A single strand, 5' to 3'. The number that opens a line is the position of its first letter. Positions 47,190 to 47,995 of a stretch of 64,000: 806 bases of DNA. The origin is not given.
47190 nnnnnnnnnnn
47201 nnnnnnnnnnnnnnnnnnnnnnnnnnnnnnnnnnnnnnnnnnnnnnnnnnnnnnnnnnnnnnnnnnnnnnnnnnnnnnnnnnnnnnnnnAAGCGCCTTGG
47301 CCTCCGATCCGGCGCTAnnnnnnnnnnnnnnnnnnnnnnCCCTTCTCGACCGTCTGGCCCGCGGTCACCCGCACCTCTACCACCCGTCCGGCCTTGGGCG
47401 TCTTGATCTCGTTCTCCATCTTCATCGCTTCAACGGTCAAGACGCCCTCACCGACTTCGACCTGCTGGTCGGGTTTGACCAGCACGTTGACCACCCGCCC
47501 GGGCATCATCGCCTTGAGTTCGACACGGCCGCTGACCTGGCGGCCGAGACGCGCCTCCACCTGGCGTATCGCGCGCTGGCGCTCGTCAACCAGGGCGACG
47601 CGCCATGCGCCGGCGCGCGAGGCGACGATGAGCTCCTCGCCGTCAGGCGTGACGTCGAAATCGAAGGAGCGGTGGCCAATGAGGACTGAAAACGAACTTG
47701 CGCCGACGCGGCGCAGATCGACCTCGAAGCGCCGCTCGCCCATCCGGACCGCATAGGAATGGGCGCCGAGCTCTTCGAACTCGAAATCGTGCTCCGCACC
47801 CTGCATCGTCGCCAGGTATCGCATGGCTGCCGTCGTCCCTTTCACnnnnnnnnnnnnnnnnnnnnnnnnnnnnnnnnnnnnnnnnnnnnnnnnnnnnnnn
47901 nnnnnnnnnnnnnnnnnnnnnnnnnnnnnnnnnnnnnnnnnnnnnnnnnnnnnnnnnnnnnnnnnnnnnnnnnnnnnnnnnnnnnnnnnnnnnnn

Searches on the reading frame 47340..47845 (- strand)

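Call 53: search_protein_families(library=pfam, proteins=[window:47340-47845:-])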
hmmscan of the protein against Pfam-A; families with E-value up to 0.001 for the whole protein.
window:47340-47845:- (168 aa): 3 families
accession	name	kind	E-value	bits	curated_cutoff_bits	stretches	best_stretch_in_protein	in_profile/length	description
PF00364.28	Biotin_lipoyl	-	8.3e-14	51.6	22.1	1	109-167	2-65/73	Biotin-requiring enzyme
PF13533.13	Biotin_lipoyl_2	-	2.2e-06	27.8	29.8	0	147-168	3-24/32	Biotin-lipoyl like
PF21139.3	BT_MCC_alpha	-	0.00018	22.3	31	1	6-87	38-117/118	Methylcrotonyl-CoA carboxylase, alpha-subunit, BT domain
